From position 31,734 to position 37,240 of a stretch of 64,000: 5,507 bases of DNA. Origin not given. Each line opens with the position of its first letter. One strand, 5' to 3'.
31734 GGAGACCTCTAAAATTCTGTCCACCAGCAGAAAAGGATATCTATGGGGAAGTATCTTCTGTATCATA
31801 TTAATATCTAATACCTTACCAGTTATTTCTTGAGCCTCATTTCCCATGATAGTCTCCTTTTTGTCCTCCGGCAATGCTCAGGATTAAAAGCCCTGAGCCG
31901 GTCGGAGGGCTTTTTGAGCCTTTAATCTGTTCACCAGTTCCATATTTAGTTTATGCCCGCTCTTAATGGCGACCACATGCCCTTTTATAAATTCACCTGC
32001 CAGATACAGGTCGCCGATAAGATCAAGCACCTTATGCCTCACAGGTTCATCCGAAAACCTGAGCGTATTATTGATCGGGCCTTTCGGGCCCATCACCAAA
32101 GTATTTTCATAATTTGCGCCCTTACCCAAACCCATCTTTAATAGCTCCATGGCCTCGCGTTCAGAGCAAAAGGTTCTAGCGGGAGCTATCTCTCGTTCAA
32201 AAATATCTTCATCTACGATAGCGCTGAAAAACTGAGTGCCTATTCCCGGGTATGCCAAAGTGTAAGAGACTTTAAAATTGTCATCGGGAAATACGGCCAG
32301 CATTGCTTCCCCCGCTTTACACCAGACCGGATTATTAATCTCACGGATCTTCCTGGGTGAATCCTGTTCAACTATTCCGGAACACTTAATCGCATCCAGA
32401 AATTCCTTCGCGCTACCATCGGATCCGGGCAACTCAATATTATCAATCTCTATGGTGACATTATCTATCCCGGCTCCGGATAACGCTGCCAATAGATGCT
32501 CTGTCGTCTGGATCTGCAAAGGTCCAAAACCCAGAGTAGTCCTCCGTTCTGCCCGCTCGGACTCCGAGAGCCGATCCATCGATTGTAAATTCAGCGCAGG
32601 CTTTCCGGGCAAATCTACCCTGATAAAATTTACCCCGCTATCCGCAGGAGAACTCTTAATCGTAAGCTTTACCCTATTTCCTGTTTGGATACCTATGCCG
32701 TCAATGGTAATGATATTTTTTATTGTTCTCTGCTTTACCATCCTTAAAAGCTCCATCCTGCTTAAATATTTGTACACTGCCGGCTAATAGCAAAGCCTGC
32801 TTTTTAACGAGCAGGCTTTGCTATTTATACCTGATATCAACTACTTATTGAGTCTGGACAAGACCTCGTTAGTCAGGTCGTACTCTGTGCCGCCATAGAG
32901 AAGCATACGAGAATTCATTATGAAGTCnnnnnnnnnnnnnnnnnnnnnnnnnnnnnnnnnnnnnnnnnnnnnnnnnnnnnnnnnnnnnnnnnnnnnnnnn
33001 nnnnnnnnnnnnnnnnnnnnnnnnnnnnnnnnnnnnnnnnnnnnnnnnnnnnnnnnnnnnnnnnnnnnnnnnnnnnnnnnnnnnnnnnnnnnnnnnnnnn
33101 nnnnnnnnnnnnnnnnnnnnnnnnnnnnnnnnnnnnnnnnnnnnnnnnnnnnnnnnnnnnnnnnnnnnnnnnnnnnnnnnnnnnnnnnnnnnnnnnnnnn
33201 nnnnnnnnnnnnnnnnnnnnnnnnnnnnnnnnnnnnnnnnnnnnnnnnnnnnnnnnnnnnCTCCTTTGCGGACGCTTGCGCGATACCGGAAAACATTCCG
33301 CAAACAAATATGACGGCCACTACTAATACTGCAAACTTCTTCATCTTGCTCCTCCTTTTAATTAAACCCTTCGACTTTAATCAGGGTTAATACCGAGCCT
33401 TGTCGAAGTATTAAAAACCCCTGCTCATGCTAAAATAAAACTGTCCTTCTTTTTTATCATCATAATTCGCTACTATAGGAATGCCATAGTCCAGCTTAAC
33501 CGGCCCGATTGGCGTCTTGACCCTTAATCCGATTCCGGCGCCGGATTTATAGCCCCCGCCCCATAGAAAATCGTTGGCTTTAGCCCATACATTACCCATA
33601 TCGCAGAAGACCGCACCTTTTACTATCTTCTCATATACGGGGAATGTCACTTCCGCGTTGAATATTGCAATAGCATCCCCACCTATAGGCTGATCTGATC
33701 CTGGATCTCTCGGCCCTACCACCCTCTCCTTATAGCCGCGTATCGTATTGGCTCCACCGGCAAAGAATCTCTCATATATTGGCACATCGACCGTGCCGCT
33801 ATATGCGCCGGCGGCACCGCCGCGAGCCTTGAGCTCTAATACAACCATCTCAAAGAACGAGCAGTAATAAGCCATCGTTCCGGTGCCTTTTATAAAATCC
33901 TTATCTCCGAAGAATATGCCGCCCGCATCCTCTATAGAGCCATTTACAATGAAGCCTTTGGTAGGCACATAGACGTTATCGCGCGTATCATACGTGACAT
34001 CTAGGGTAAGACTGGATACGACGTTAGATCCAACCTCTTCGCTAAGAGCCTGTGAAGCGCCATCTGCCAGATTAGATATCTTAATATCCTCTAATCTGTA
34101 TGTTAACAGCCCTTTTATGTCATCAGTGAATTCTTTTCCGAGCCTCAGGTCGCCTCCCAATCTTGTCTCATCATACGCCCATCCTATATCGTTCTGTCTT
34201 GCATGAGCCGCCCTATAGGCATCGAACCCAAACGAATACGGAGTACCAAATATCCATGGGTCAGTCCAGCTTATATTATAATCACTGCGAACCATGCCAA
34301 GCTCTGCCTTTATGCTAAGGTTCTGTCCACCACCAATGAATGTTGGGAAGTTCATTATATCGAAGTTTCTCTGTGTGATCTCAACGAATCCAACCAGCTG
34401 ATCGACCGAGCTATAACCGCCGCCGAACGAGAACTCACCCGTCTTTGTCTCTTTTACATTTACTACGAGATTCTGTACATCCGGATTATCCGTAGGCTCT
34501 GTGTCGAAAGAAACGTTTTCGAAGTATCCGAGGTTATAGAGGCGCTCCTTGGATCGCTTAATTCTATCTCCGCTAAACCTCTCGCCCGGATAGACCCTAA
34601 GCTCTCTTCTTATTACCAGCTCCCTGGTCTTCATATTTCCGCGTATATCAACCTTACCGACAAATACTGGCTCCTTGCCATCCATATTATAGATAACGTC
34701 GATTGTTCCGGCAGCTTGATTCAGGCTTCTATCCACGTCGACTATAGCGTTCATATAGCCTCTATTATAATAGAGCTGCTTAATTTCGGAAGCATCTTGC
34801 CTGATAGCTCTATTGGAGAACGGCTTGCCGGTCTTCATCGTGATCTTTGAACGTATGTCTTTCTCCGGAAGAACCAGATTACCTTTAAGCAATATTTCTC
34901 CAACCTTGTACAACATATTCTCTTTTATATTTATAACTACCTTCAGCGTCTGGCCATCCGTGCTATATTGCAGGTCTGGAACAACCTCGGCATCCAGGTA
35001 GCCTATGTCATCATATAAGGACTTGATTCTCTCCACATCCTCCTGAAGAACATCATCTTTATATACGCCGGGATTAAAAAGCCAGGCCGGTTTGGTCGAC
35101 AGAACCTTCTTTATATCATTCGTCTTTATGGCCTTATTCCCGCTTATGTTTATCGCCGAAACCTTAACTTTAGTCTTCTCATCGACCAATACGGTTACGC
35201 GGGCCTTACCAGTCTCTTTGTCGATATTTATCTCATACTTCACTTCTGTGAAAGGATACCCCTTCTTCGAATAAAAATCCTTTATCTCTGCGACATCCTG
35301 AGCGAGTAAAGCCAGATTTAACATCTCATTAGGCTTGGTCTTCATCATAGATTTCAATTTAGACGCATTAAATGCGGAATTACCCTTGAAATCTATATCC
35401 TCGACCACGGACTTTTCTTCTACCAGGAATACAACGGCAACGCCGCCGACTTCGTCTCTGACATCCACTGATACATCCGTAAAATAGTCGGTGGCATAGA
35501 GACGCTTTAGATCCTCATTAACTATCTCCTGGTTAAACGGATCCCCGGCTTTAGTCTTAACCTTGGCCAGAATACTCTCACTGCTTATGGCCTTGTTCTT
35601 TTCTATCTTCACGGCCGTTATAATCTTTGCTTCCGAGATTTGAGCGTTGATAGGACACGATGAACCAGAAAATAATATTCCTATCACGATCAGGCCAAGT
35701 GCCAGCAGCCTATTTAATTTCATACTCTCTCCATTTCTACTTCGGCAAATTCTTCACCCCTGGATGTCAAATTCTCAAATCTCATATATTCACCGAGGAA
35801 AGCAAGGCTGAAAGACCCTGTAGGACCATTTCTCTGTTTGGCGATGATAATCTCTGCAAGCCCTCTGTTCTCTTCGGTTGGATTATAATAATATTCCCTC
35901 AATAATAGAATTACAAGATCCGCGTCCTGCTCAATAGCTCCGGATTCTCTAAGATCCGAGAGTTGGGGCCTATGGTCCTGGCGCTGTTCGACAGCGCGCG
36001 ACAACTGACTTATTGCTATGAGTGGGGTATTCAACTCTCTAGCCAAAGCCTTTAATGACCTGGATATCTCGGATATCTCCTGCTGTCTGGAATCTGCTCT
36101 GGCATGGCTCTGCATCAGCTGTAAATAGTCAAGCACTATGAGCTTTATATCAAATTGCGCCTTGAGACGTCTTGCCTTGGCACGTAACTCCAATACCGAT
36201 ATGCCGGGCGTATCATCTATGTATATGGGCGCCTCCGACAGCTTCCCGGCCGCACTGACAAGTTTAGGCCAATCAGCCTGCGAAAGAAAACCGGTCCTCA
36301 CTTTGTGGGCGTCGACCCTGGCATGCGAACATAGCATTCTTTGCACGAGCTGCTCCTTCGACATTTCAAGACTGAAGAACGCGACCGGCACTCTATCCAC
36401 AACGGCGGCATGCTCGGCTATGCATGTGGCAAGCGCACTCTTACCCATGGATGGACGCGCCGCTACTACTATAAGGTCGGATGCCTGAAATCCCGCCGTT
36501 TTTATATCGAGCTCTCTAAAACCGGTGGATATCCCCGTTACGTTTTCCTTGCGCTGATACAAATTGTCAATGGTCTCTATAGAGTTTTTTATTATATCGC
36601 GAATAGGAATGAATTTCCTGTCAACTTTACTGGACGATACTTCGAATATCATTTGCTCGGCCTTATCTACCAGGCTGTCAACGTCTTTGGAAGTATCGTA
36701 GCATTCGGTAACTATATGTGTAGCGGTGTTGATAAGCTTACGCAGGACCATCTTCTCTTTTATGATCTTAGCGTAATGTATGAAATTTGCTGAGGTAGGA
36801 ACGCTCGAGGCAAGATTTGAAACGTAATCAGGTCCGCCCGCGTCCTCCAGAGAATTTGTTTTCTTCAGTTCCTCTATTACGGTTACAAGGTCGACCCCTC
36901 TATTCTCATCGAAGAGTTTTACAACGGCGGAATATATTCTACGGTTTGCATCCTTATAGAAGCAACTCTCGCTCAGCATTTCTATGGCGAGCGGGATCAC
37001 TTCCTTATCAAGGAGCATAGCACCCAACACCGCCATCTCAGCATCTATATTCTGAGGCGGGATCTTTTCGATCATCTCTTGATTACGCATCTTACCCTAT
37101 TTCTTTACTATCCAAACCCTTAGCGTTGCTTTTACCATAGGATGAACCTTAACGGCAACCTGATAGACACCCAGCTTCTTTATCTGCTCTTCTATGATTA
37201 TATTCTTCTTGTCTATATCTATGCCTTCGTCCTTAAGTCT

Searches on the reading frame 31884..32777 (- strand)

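Call 69: search_protein_families(library=pfam, proteins=[window:31884-32777:-], max_evalue=0.000001)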
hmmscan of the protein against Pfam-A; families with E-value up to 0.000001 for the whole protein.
window:31884-32777:- (297 aa): 1 family
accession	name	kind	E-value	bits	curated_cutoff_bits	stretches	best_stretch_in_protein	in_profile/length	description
PF03331.19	LpxC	-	1.8e-86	290.4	27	1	16-286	1-267/268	UDP-3-O-acyl N-acetylglycosamine deacetylase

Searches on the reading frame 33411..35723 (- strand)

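Call 46: search_protein_families(library=pfam, proteins=[window:33411-35723:-], max_evalue=0.000001)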
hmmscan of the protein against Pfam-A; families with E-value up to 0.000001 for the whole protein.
window:33411-35723:- (770 aa): 4 families
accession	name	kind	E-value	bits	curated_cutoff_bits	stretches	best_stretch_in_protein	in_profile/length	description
PF07244.20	POTRA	-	4.4e-74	245.6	21.3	5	186-268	1-78/79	Surface antigen variable number repeat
PF01103.29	Omp85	-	3.6e-70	237.5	24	1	462-770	2-325/325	Omp85 superfamily domain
PF08479.16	POTRA_2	-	3.8e-16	59.1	24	0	275-340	4-68/76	POTRA domain, ShlB-type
PF08478.15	POTRA_1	-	5.5e-07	30.2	23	0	187-223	2-41/69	POTRA domain, FtsQ-type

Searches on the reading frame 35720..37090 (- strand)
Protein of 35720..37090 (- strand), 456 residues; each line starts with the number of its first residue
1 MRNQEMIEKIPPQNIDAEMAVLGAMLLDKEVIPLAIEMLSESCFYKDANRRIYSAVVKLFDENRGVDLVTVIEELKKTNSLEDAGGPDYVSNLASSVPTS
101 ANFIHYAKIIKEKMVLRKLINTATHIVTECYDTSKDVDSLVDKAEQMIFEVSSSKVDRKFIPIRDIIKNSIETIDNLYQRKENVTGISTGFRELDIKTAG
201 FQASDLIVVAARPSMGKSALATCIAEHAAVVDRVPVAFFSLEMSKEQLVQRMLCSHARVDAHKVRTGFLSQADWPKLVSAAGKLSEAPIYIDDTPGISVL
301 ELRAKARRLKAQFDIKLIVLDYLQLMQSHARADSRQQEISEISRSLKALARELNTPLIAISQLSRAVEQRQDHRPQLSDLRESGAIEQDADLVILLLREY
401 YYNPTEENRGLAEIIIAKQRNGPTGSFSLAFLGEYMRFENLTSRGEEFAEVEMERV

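Call 46: search_protein_families(library=pfam, proteins=[window:35720-37090:-], max_evalue=0.000001)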
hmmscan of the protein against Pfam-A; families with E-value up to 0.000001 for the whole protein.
window:35720-37090:- (456 aa): 3 families
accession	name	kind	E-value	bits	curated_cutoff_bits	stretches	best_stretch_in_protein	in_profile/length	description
PF03796.21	DnaB_C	-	1.1e-111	372.8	27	1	186-440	1-255/255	DnaB-like helicase C terminal domain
PF00772.26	DnaB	-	6.7e-32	110.1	23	1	11-112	2-103/103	DnaB-like helicase N terminal domain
PF13481.12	AAA_25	-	1.2e-09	38.5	27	1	202-363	31-190/195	AAA domain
